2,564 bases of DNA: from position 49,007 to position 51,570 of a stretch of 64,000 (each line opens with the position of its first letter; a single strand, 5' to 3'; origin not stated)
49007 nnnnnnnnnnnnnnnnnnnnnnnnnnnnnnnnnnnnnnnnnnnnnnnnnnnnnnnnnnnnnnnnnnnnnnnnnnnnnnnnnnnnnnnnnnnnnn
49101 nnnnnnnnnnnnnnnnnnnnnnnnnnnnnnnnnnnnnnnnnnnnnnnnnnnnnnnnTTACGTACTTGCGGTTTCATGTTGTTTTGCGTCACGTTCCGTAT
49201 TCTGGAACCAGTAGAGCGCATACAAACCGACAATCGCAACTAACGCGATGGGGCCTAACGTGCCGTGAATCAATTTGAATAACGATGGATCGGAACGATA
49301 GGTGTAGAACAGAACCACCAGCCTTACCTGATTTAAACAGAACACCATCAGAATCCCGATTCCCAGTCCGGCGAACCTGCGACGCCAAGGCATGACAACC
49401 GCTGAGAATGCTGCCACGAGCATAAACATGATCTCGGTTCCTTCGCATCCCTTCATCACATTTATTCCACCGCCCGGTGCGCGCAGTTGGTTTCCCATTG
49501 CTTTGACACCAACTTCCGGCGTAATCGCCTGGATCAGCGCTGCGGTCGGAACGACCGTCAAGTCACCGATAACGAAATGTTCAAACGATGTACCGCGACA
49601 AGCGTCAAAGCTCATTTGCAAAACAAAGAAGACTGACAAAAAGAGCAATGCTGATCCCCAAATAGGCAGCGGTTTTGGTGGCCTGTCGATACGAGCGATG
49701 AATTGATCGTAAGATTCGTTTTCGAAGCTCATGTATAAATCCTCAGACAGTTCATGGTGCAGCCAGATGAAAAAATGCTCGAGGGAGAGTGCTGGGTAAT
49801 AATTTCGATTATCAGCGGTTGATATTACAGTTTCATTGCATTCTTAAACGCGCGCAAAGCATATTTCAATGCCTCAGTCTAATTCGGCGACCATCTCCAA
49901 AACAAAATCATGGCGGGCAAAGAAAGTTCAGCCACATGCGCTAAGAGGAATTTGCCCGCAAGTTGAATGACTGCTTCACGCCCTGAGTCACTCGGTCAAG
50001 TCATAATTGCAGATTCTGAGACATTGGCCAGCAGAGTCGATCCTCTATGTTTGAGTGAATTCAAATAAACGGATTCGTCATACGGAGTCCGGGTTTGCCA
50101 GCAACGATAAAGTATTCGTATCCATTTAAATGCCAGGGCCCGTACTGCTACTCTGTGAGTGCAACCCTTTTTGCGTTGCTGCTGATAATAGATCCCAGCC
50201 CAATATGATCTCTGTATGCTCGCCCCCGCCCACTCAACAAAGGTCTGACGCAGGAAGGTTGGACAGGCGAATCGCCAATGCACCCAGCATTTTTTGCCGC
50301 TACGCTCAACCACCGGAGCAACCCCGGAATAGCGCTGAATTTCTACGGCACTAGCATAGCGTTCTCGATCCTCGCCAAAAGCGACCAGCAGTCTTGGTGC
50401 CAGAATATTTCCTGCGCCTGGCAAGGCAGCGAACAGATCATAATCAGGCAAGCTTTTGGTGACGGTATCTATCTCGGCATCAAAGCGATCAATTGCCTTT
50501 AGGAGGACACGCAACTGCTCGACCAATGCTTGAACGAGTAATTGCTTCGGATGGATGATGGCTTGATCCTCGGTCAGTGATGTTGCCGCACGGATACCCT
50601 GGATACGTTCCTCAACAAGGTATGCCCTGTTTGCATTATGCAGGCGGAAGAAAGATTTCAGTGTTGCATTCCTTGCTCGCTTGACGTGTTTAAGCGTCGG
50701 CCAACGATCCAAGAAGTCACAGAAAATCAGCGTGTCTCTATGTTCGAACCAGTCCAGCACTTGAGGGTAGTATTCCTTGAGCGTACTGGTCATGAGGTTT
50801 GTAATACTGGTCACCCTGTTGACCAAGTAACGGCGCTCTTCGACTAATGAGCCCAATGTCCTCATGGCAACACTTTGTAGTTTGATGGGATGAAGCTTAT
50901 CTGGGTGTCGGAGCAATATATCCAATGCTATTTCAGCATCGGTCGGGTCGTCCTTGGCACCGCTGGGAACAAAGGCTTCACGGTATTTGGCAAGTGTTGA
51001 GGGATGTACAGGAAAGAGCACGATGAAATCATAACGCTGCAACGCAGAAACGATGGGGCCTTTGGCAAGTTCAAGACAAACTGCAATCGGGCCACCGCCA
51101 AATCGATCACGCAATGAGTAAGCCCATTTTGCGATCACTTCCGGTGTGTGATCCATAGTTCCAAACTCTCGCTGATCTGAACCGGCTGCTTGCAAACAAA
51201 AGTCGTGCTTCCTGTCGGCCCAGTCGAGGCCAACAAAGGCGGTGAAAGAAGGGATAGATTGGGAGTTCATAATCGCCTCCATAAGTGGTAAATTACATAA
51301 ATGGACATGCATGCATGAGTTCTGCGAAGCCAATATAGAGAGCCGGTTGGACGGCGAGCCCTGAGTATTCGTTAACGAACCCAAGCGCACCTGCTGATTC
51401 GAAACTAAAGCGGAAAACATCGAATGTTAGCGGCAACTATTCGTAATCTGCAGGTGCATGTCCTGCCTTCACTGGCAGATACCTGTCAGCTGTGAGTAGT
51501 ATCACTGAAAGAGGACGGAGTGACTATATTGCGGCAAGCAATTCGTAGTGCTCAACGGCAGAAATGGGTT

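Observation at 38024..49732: Exosortase H / IPTL-CTERM surface-protein system co-operonic with a transglutaminase-like giant protein and a Sec-dependent Rhs toxin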

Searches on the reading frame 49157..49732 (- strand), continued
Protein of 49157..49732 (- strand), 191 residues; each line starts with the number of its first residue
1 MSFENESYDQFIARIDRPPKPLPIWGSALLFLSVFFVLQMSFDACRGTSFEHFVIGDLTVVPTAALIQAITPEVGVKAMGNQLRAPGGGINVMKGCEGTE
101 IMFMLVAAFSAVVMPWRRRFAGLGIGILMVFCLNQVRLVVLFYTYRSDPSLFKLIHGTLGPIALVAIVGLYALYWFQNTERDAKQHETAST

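Call 59: search_protein_families(library=ncbifam, proteins=[L033:10631-12130:+, L027:2248-3507:+, L047:11975-13360:+, L023:11163-13364:+, L059:11149-13761:+, L033:9352-9912:+, L010:9935-10501:+, P0092, P0099], max_evalue=0.01)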
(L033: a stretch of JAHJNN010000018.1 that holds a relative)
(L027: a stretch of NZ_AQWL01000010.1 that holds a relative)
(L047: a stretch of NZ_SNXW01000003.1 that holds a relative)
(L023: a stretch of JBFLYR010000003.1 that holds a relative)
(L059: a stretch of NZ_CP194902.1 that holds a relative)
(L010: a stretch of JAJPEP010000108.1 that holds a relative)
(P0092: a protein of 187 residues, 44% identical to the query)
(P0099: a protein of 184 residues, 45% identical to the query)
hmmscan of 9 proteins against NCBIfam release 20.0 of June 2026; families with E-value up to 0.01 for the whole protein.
L033:10631-12130:+ (499 aa): 3 families
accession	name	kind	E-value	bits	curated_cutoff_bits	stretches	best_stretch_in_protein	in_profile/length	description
TIGR01787.1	squalene_cyclas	subfamily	4e-06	25.8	322.7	1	242-322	507-590/622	squalene/oxidosqualene cyclases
TIGR03463.1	osq_cycl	subfamily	8.4e-06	24.3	851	1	242-323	524-606/634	2,3-oxidosqualene cyclase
TIGR01507.1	hopene_cyclase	equivalog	2.4e-05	22.9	431.1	1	17-82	466-533/640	squalene--hopene cyclase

L027:2248-3507:+ (419 aa): 5 families
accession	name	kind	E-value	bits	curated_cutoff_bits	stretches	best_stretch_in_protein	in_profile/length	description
NF033188.1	internalin_H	exception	1e-10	40.9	1050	1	296-382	46-133/548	InlH/InlC2 family class 1 internalin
NF033186.1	internalin_K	exception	4.8e-10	38.5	1100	1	280-383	28-130/604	class 1 internalin InlK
NF033189.1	internalin_A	exception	2.4e-08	32.8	1600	1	283-379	28-129/799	class 1 internalin InlA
NF033187.0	internalin_J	exception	5.7e-05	21.6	1700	1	298-374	66-141/846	class 1 internalin InlJ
NF033190.2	inl_like_NEAT_1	exception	0.0049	15.2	1275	1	324-380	262-449/754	NEAT domain-containing leucine-rich repeat protein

L047:11975-13360:+ (461 aa): 3 families
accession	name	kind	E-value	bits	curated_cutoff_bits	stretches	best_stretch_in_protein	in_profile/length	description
NF033189.1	internalin_A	exception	6.3e-10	38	1600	1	335-413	46-124/799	class 1 internalin InlA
NF033188.1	internalin_H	exception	2.2e-09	36.5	1050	1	334-418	46-132/548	InlH/InlC2 family class 1 internalin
NF033186.1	internalin_K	exception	7.8e-08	31.2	1100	1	320-409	29-118/604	class 1 internalin InlK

L023:11163-13364:+ (733 aa): 6 families
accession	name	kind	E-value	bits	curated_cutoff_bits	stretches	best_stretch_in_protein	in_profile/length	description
TIGR03921.1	T7SS_mycosin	equivalog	5.2e-18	65.3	278.75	1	172-455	7-295/353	type VII secretion-associated serine protease mycosin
NF049966.1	QH_SP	equivalog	1.6e-09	37.5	165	1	182-426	2-209/219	subtilisin-like serine protease QhpE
TIGR01451.2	B_ant_repeat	repeat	6.3e-06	26.1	24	1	599-635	12-48/53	DUF11 type repeat protein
NF033595.1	denti_PrtP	equivalog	2.2e-05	23.3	300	1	271-424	336-474/606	dentilisin complex serine proteinase subunit PrtP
TIGR04174.1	IPTL_CTERM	subfamily_domain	3.2e-05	24.1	20.5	1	705-728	1-24/27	IPTL-CTERM sorting domain-containing protein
NF040553.1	SGO_0316_fam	subfamily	0.0049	14.5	1400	0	392-433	691-740/1486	SGO_0316/SGO_0317 family LPXTG-anchored serine peptidase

L059:11149-13761:+ (870 aa): 5 families
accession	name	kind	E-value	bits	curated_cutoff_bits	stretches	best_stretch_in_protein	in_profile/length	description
TIGR01451.2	B_ant_repeat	repeat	9.2e-22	76.8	24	2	725-767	6-48/53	DUF11 type repeat protein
TIGR03921.1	T7SS_mycosin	equivalog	8.6e-14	51.4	278.75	1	182-436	11-260/353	type VII secretion-associated serine protease mycosin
NF049966.1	QH_SP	equivalog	3.4e-08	33.1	165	1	188-435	2-207/219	subtilisin-like serine protease QhpE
NF040553.1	SGO_0316_fam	subfamily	4.3e-05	21.3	1400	0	401-423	689-711/1486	SGO_0316/SGO_0317 family LPXTG-anchored serine peptidase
TIGR04174.1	IPTL_CTERM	subfamily_domain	0.0018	18.5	20.5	1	843-858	1-16/27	IPTL-CTERM sorting domain-containing protein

L033:9352-9912:+ (186 aa): 10 families
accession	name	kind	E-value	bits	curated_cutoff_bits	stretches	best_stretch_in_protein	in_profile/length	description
TIGR04300.1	exosort_XrtM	exception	2.1e-16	60.7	125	1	43-177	5-138/150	exosortase family protein XrtM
TIGR04177.1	exosort_XrtH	exception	2.9e-12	46.9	86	1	47-176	16-148/158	exosortase H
TIGR04178.1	exo_archaeo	signature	1.2e-11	44.7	23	1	95-179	2-91/97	exosortase/archaeosortase family protein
TIGR04128.1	exoso_Fjoh_1448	exception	5e-10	39.9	90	1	94-175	83-164/174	exosortase family protein XrtF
NF046081.1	exosort_XrtX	exception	1.1e-08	35.1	170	1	50-172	28-151/168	exosortase X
NF033505.2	paceosortase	exception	1.6e-08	34.8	80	1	54-179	21-145/167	pacearchaeosortase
NF046083.1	exosort_XrtY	exception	6.1e-06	26.2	160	1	63-177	53-167/168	exosortase Y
NF033464.1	cyanoexo_CrtC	exception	0.00013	21.7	225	1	30-164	119-256/278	cyanoexosortase C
TIGR03763.1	cyanoexo_CrtA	exception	0.00014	21.4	150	1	85-162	156-238/260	cyanoexosortase A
TIGR04125.1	exosort_PGF_TRM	exception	0.00064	19.2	75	1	63-157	109-205/271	archaeosortase A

L010:9935-10501:+ (188 aa): 10 families
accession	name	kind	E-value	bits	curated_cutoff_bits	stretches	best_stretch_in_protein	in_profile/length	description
TIGR04300.1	exosort_XrtM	exception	4.5e-16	59.6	125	1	63-179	22-138/150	exosortase family protein XrtM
TIGR04177.1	exosort_XrtH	exception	4.1e-12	46.4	86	1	37-178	3-148/158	exosortase H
TIGR04178.1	exo_archaeo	signature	1.1e-11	44.9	23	1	97-182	2-92/97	exosortase/archaeosortase family protein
NF046081.1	exosort_XrtX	exception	3.5e-09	36.8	170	1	35-174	13-151/168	exosortase X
NF033505.2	paceosortase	exception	4.4e-09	36.7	80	1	53-181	18-145/167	pacearchaeosortase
TIGR04128.1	exoso_Fjoh_1448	exception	2.4e-08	34.4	90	1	96-177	83-164/174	exosortase family protein XrtF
NF046083.1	exosort_XrtY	exception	4.9e-06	26.5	160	1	63-179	51-167/168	exosortase Y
NF033464.1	cyanoexo_CrtC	exception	4e-05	23.3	225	1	32-171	119-261/278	cyanoexosortase C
TIGR03763.1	cyanoexo_CrtA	exception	0.00021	20.9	150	1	65-164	136-238/260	cyanoexosortase A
TIGR04125.1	exosort_PGF_TRM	exception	0.00054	19.5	75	1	63-159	107-205/271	archaeosortase A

P0092 (187 aa): 8 families
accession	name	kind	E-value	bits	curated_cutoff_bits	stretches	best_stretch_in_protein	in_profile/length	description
TIGR04300.1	exosort_XrtM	exception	8.2e-15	55.5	125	1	57-170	29-143/150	exosortase family protein XrtM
TIGR04177.1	exosort_XrtH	exception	8.3e-13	48.6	86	1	50-171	35-154/158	exosortase H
TIGR04178.1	exo_archaeo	signature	2.6e-08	34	23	1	84-169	2-92/97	exosortase/archaeosortase family protein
NF046081.1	exosort_XrtX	exception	6e-08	32.8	170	1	21-169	11-157/168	exosortase X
TIGR04128.1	exoso_Fjoh_1448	exception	9.8e-07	29.1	90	1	84-169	84-170/174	exosortase family protein XrtF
NF033505.2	paceosortase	exception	5.2e-06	26.7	80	1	45-169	23-143/167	pacearchaeosortase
TIGR03763.1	cyanoexo_CrtA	exception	9.5e-06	25.3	150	1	70-165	152-253/260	cyanoexosortase A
NF046083.1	exosort_XrtY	exception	0.0045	16.9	160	1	80-149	80-149/168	exosortase Y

P0099 (184 aa): 11 families
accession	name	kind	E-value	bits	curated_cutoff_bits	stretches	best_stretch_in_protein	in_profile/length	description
TIGR04300.1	exosort_XrtM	exception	4.2e-22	79.2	125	1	52-172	25-145/150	exosortase family protein XrtM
TIGR04177.1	exosort_XrtH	exception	6.1e-16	58.8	86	1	32-171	13-155/158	exosortase H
NF046081.1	exosort_XrtX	exception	8.1e-12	45.4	170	1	23-176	7-164/168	exosortase X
TIGR04178.1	exo_archaeo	signature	1.1e-11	44.9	23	1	83-171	2-95/97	exosortase/archaeosortase family protein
TIGR03763.1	cyanoexo_CrtA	exception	6.9e-10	38.8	150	1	57-170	141-258/260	cyanoexosortase A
TIGR04128.1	exoso_Fjoh_1448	exception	1.6e-09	38.2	90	1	83-173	84-171/174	exosortase family protein XrtF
NF046083.1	exosort_XrtY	exception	1.5e-06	28.2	160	1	77-164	78-165/168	exosortase Y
NF033505.2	paceosortase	exception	2.7e-05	24.3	80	1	44-154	23-131/167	pacearchaeosortase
TIGR04125.1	exosort_PGF_TRM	exception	4e-05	23.2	75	1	42-131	101-193/271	archaeosortase A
TIGR04144.1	archaeo_VPXXXP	exception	8.7e-05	22.5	150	1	82-168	64-150/156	archaeosortase B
TIGR04124.1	archaeo_artE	exception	0.0015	18.5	95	1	72-168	53-148/153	archaeosortase family protein ArtE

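Call 69: search_protein_families(library=ncbifam, proteins=[L033:9881-10486:+, L004:10548-11177:+], max_evalue=0.1)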
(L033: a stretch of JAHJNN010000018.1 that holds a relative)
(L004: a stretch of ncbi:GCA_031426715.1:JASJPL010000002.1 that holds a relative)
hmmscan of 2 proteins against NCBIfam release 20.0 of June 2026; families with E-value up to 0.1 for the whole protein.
L033:9881-10486:+ (201 aa): 2 families
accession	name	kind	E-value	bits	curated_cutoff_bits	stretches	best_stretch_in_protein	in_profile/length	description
NF007293.0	PRK09765.1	equivalog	0.046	12.2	763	1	73-136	423-488/639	PTS 2-O-a-mannosyl-D-glycerate transporter subunit IIABC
NF051454.1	tyrosinase_PvdP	equivalog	0.094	11.2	625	0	46-103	428-483/536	pyoverdine maturation tyrosinase PvdP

L004:10548-11177:+ (209 aa): 1 family
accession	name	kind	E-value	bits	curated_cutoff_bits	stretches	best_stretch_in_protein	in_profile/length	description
NF007488.0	PRK10082.1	equivalog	0.047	12.8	301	1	12-54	103-143/303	hypochlorite stress DNA-binding transcriptional regulator HypT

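Call 86: search_protein_families(library=pfam, proteins=[L043:6031-11034:+, L065:5027-9799:-, L025:11271-14777:+], max_evalue=0.01)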
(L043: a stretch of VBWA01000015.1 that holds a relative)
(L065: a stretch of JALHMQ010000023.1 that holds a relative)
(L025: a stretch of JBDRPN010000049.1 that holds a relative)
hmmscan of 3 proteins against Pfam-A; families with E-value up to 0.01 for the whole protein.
L043:6031-11034:+ (1667 aa): 5 families
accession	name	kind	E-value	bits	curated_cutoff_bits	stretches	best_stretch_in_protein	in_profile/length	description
PF05593.20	RHS_repeat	-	3.4e-68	225.3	22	13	800-836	1-37/38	RHS Repeat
PF20148.4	DUF6531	-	2.5e-09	37.8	24.1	1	244-321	2-74/74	Domain of unknown function (DUF6531)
PF03527.20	RHS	-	7.1e-06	26.2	27.9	1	1405-1439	3-37/38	RHS protein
PF18203.6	IPTL-CTERM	-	0.00038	20.7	20.8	1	1167-1188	3-24/28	IPTL-CTERM motif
PF25023.1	TEN_YD-shell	-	0.0066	15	50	0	1287-1485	676-866/909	Teneurin YD-shell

L065:5027-9799:- (1590 aa): 4 families
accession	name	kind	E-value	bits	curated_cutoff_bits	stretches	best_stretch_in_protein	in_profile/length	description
PF05593.20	RHS_repeat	-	8.9e-76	249.5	22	10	372-408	1-37/38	RHS Repeat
PF20148.4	DUF6531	-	1.6e-13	51.2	24.1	1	213-288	2-74/74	Domain of unknown function (DUF6531)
PF25023.1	TEN_YD-shell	-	0.0039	15.7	50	0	345-409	81-146/909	Teneurin YD-shell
PF03527.20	RHS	-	0.006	16.8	27.9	0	1368-1398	3-33/38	RHS protein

L025:11271-14777:+ (1169 aa): 3 families
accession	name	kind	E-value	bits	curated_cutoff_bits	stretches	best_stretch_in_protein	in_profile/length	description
PF05593.20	RHS_repeat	-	2.2e-66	219.6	22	11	480-517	1-37/38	RHS Repeat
PF20148.4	DUF6531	-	3.7e-13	50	24.1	1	173-251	1-74/74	Domain of unknown function (DUF6531)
PF18203.6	IPTL-CTERM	-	0.0019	18.4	20.8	1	1065-1086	3-24/28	IPTL-CTERM motif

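Call 87: search_protein_families(library=ncbifam, proteins=[L043:6031-11034:+, L065:5027-9799:-, L025:11271-14777:+, L043:4433-5266:+, L065:10001-10429:+], max_evalue=0.01)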
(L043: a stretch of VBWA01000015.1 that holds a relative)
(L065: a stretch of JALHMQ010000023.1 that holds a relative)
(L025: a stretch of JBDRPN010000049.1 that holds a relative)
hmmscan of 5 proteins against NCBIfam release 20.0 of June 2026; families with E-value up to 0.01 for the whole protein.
L043:6031-11034:+ (1667 aa): 5 families
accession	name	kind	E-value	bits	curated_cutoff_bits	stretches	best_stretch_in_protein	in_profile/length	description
TIGR01643.1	YD_repeat_2x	repeat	4.6e-48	159.9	15.8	6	892-929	1-38/42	YD repeat-containing protein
NF041261.1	RHS_core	equivalog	1.7e-44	152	2000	5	1406-1512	1160-1261/1261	RHS element core protein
TIGR03696.1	Rhs_assc_core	domain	3e-24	85.3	32.5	1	1431-1512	2-76/76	RHS repeat-associated core domain-containing protein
TIGR04174.1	IPTL_CTERM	subfamily_domain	1.3e-06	28.5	20.5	1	1167-1188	1-22/27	IPTL-CTERM sorting domain-containing protein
NF033207.2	midcut_by_XrtH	subfamily_domain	0.00067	19.7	45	1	1166-1242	36-109/175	midcut-by-XrtH protein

L065:5027-9799:- (1590 aa): 4 families
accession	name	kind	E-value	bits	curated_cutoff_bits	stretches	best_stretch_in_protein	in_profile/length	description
TIGR01643.1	YD_repeat_2x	repeat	3.4e-56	185.6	15.8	8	372-412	1-41/42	YD repeat-containing protein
NF041261.1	RHS_core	equivalog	1.6e-33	115.7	2000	5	1384-1475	1175-1261/1261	RHS element core protein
TIGR03696.1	Rhs_assc_core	domain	5.4e-19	68.5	32.5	1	1395-1475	3-76/76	RHS repeat-associated core domain-containing protein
NF052418.1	MymT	equivalog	0.009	15.9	80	0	595-618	4-27/47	copper-binding metallothionein MymT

L025:11271-14777:+ (1169 aa): 5 families
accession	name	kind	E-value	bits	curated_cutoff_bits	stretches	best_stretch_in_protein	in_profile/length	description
TIGR01643.1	YD_repeat_2x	repeat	3.2e-53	176.2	15.8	7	293-333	1-41/42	YD repeat-containing protein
NF041261.1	RHS_core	equivalog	6.4e-25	87.2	2000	3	761-900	578-712/1261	RHS element core protein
TIGR04174.1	IPTL_CTERM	subfamily_domain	3.5e-06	27.2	20.5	1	1065-1086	1-22/27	IPTL-CTERM sorting domain-containing protein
NF033207.2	midcut_by_XrtH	subfamily_domain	3.7e-05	23.8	45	1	1064-1121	36-96/175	midcut-by-XrtH protein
TIGR04513.1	VPAMP_CTERM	subfamily_domain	0.0029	17.6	32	1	1065-1081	1-17/28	VPAMP-CTERM sorting domain-containing protein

L043:4433-5266:+ (277 aa): 11 families
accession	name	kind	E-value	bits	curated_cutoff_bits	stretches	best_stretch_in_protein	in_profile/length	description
TIGR04300.1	exosort_XrtM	exception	1.3e-20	74.4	125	1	145-270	19-143/150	exosortase family protein XrtM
TIGR04177.1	exosort_XrtH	exception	2e-15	57.2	86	1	123-267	3-151/158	exosortase H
NF046081.1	exosort_XrtX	exception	2.2e-13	50.4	170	1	124-270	15-161/168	exosortase X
TIGR04178.1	exo_archaeo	signature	1.1e-12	48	23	1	183-267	2-91/97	exosortase/archaeosortase family protein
NF046083.1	exosort_XrtY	exception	1.3e-08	35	160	1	151-267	53-167/168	exosortase Y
TIGR04128.1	exoso_Fjoh_1448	exception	1.1e-07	32.3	90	1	182-258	83-159/174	exosortase family protein XrtF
TIGR03763.1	cyanoexo_CrtA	exception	1.7e-07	31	150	1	161-258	144-246/260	cyanoexosortase A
NF033505.2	paceosortase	exception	8.6e-07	29.2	80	1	149-251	28-128/167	pacearchaeosortase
NF033464.1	cyanoexo_CrtC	exception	1.1e-05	25.1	225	1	157-238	158-243/278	cyanoexosortase C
TIGR04125.1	exosort_PGF_TRM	exception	0.00022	20.8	75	1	144-245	102-205/271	archaeosortase A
TIGR04144.1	archaeo_VPXXXP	exception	0.0078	16.2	150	1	181-258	63-140/156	archaeosortase B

L065:10001-10429:+ (143 aa): 13 families
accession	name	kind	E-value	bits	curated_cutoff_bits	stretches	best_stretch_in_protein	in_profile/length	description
TIGR04300.1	exosort_XrtM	exception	2.4e-22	80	125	1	24-139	26-141/150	exosortase family protein XrtM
TIGR04177.1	exosort_XrtH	exception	1.4e-12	47.9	86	1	31-142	42-155/158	exosortase H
TIGR04178.1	exo_archaeo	signature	2.9e-12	46.7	23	1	54-139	2-94/97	exosortase/archaeosortase family protein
TIGR04128.1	exoso_Fjoh_1448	exception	6.4e-11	42.8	90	1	52-141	82-171/174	exosortase family protein XrtF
NF046081.1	exosort_XrtX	exception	2.4e-10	40.6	170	1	25-142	43-162/168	exosortase X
NF033505.2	paceosortase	exception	5.5e-08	33.1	80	1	38-135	43-141/167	pacearchaeosortase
TIGR03762.1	archaeo_artC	exception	1.5e-07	31.5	100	1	21-136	147-270/274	archaeosortase C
TIGR04124.1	archaeo_artE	exception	1.6e-05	25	95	1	47-140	57-149/153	archaeosortase family protein ArtE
NF046083.1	exosort_XrtY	exception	1.7e-05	24.8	160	1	25-107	56-137/168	exosortase Y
TIGR04125.1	exosort_PGF_TRM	exception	4e-05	23.2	75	1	53-118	144-208/271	archaeosortase A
TIGR04144.1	archaeo_VPXXXP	exception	5.9e-05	23.1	150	1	47-141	58-152/156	archaeosortase B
NF033464.1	cyanoexo_CrtC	exception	0.00012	21.8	225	1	30-107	158-239/278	cyanoexosortase C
TIGR03763.1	cyanoexo_CrtA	exception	0.00084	18.9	150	1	35-134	147-252/260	cyanoexosortase A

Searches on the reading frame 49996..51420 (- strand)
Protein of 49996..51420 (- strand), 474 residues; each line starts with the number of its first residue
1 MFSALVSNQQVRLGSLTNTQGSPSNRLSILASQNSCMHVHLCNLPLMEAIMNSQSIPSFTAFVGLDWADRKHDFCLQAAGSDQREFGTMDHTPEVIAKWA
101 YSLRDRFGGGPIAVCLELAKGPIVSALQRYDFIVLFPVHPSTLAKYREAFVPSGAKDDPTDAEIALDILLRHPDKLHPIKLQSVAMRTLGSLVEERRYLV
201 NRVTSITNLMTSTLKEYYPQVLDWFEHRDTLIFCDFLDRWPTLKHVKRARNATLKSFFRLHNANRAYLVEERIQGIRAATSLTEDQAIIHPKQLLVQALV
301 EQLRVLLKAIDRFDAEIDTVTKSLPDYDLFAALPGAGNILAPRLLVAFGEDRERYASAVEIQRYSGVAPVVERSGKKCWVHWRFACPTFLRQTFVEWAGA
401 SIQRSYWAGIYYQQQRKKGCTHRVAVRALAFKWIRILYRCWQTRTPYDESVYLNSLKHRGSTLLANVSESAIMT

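Call 4: search_protein_families(library=ncbifam, proteins=[window:49996-51420:-], max_evalue=0.01)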
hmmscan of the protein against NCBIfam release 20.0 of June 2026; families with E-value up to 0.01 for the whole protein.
window:49996-51420:- (474 aa): 3 families
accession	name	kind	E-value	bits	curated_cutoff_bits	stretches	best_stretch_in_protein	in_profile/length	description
NF033542.1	transpos_IS110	equivalog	1.3e-39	136.3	140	1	62-445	1-342/343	IS110 family RNA-guided transposase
NF051857.1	transpos_IS110_2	equivalog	1.5e-07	30.8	180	1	350-439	292-389/393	IS110 family transposase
NF052498.1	TIGR_Tas_endo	equivalog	0.00017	21.6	100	1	281-372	24-123/215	TIGR-Tas system RNA-guided endonuclease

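Call 5: search_protein_families(library=pfam, proteins=[window:49996-51420:-], max_evalue=0.01)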
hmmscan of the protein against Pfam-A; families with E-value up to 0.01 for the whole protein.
window:49996-51420:- (474 aa): 2 families
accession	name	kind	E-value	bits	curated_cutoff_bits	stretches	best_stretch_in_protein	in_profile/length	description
PF01548.23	DEDD_Tnp_IS110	-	9.5e-20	71.4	29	1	63-219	1-155/155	Transposase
PF02371.22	Transposase_20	-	7.8e-13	49.1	21.3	1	328-413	2-87/87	Transposase IS116/IS110/IS902 family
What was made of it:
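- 49996..51420 (-): IS110-family transposase gene that bounds the module on the other side. NF033542 136 bits (just below its 140 cutoff); PF01548 and PF02371 (calls 4, 5).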
